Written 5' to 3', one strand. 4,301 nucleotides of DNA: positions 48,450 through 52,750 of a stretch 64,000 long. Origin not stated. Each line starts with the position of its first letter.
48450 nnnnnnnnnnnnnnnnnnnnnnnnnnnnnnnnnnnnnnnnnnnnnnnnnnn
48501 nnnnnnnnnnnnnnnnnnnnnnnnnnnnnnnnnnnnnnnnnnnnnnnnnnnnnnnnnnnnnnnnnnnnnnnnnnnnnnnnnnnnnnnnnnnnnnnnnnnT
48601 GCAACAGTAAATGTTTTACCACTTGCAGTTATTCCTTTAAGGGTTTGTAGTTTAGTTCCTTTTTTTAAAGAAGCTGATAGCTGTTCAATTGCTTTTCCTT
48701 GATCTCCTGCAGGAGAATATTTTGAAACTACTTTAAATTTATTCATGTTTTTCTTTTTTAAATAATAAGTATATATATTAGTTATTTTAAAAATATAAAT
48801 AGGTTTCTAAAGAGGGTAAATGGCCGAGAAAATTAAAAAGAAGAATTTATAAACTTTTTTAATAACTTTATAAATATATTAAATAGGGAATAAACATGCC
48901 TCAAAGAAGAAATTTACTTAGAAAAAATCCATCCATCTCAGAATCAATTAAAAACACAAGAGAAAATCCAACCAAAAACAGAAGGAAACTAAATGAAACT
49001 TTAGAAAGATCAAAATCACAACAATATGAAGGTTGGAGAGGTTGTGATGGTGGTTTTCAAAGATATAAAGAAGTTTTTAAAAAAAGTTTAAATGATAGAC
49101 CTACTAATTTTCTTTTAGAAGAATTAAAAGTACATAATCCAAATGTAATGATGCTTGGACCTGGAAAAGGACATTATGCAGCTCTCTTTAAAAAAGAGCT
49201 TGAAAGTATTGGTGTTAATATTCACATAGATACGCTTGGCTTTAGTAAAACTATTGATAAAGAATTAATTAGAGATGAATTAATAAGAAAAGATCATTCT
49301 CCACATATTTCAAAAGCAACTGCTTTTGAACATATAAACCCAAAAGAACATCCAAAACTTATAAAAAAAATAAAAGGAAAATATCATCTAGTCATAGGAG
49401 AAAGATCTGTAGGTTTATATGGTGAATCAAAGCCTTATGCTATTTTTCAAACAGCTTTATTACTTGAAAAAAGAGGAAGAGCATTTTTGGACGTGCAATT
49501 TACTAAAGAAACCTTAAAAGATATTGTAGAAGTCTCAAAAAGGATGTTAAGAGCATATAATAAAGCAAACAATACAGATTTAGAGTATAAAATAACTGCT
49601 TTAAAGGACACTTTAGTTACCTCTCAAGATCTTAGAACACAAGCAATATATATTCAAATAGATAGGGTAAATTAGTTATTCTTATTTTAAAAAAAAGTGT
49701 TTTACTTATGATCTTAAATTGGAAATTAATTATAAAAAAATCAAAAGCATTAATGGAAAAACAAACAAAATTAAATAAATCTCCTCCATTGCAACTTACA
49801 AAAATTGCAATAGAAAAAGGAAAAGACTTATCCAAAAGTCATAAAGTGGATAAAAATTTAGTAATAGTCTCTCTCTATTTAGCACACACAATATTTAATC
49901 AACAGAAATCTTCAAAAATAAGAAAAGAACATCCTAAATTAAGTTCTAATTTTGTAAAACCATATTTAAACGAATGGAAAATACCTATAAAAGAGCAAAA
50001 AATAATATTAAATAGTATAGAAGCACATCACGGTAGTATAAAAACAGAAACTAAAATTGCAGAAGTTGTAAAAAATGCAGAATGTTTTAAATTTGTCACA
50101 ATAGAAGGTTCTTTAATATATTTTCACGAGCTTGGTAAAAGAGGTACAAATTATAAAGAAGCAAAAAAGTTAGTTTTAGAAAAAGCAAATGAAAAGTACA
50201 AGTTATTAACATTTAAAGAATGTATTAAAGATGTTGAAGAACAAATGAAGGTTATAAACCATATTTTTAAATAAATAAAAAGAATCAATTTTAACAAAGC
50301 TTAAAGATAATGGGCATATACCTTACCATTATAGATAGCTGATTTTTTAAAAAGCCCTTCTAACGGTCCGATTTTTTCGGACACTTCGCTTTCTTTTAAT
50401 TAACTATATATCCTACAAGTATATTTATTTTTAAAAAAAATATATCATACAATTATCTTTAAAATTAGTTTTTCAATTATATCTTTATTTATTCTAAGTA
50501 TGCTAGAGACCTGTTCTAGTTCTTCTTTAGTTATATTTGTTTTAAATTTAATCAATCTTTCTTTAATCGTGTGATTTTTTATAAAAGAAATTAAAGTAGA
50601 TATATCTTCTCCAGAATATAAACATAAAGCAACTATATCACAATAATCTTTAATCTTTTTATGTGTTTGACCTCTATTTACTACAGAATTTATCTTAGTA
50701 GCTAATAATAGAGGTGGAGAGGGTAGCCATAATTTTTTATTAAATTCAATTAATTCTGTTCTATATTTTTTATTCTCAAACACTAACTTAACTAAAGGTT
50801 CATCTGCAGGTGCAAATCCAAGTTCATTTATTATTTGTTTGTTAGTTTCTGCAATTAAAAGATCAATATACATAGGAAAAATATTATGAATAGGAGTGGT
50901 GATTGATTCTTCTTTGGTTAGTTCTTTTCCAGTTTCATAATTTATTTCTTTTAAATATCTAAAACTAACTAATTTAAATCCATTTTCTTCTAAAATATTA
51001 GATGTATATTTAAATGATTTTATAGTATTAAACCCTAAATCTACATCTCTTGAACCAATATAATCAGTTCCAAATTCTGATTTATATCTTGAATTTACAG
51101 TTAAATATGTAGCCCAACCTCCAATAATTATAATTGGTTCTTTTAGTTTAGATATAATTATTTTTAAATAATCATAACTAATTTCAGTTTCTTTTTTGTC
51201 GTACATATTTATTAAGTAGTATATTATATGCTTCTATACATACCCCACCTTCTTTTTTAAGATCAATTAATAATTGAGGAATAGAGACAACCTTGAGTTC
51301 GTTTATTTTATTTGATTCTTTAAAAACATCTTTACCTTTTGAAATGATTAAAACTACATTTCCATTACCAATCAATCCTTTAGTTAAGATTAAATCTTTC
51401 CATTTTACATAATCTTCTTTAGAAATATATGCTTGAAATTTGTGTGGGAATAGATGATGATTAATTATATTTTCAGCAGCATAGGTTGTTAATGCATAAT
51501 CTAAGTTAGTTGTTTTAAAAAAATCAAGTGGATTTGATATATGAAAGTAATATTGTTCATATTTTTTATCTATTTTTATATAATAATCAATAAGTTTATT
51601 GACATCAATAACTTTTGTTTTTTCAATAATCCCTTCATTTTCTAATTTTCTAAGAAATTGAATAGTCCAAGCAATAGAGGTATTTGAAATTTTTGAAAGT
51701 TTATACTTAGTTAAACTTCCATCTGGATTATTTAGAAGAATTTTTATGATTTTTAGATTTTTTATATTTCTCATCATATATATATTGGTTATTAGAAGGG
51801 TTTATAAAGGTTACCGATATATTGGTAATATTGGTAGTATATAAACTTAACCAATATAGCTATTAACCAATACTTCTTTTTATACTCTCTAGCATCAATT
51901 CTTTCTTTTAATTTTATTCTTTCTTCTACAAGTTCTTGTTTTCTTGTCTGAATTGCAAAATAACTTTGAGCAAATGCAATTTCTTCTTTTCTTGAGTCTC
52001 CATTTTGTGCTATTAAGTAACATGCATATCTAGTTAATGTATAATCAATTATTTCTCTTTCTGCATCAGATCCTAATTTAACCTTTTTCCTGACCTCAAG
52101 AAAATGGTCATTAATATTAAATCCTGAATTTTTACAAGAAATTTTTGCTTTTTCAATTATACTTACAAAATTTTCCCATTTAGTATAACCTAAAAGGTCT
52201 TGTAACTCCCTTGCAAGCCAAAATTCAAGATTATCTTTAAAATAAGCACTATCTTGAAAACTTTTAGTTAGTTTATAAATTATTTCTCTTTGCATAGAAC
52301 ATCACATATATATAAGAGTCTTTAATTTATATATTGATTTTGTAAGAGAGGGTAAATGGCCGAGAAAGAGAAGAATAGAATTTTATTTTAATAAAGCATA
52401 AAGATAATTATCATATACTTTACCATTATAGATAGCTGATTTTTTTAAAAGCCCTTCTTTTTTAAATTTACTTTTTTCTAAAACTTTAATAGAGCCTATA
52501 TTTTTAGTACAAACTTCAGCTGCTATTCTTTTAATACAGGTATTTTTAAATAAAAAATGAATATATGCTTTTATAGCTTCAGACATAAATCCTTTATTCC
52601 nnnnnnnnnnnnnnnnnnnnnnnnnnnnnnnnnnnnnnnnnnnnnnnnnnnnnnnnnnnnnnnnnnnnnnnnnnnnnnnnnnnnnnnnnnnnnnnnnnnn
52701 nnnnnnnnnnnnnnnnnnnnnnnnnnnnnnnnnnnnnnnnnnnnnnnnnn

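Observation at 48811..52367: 3.5-kb segment flanked by 21-bp perfect direct repeats carrying AbiE-like TA, a DinD-like gene and a GNAT gene fragment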

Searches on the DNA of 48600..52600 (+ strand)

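Call 37: search_rna_families(source=window, start=48600, end=52600, threshold=evalue, max_evalue=10)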
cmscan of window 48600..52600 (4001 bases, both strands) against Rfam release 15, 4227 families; matches with E-value up to 10: 2.
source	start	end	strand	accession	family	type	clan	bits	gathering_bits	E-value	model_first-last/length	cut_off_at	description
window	49097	49126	-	RF02751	ES036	Gene; sRNA;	-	17.3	37.6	9.7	1-43/43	no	ES036 (CssrF) sRNA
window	48688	48758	+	RF00110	RybB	Gene; sRNA;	-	16.3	40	7.6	1-79/79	no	RybB RNA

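Call 77: search_dna_similar(query=window:48832-52346:+, collection=plasmids, mode=distant, max_rows=8)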
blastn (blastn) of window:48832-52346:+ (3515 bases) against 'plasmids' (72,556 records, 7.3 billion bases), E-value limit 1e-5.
Records with a match: 12; places in all: 13; records where one place covers at least 80% of the query: 0.
Best place of each record, by identity: 60-80% 12.
By first word of the organism name: Bernardetia 6; Chondrinema 4; Parabacteroides 1; Flammeovirgaceae 1.
By predicted mobility (MOB-suite, as given by PLSDB): non-mobilizable 12.
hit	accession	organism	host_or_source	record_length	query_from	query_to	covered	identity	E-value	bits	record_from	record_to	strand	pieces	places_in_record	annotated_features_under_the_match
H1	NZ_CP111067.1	Chondrinema litorale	Seaweed,red alga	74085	3087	3434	10%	67.0%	4e-18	102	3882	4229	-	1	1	dinD: DNA damage-inducible protein D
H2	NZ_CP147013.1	Bernardetia sp. MNP-M8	grean alga,grean algae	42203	3085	3404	9%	70.9%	9e-33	151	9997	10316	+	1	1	dinD: DNA damage-inducible protein D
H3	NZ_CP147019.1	Bernardetia sp. Wsw4-3y2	Red alga,Red algae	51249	3085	3404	9%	70.9%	9e-33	151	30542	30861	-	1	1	dinD: DNA damage-inducible protein D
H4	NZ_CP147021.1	Bernardetia sp. ABR2-2B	grean alga,grean algae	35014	3087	3395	9%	72.1%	1e-37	168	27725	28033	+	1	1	dinD: DNA damage-inducible protein D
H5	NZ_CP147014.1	Bernardetia sp. MNP-M8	grean alga,grean algae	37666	3090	3395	9%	69.9%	4e-25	126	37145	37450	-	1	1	none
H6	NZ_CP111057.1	Chondrinema litorale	Seaweed,red alga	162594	3103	3397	8%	68.8%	1e-18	104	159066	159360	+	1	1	dinD: DNA damage-inducible protein D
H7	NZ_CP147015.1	Bernardetia sp. MNP-M8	grean alga,grean algae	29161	3124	3400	8%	72.0%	9e-27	131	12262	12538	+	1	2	dinD: DNA damage-inducible protein D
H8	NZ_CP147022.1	Bernardetia sp. ABR2-2B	grean alga,grean algae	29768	3124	3400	8%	71.6%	4e-25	126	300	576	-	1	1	dinD: DNA damage-inducible protein D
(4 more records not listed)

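Call 78: search_dna_similar(query=window:48832-52346:+, collection=phages, mode=distant, max_rows=8)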
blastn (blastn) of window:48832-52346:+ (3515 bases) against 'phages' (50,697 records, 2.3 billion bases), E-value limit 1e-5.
Records with a match: 2; places in all: 2; records where one place covers at least 80% of the query: 0.
Best place of each record, by identity: 60-80% 2.
By first word of the organism name: Streptococcus 1; Bacteriophage 1.
By host as written in the record: Streptococcus uberis Ab71 1; - 1.
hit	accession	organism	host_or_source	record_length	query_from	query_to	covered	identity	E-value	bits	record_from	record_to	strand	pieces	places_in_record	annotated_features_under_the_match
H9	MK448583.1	Streptococcus satellite phage Javan622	Streptococcus uberis Ab71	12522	3102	3397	8%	69.3%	2e-21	112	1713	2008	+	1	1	DNA-damage-inducible protein D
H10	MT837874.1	Bacteriophage sp.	human fecal samples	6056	3090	3279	5%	72.6%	9e-21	109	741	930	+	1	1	record has no annotation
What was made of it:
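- Tried and rejected: DNA searches of the plasmid and phage collections matched only the dinD part (calls 77, 78).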
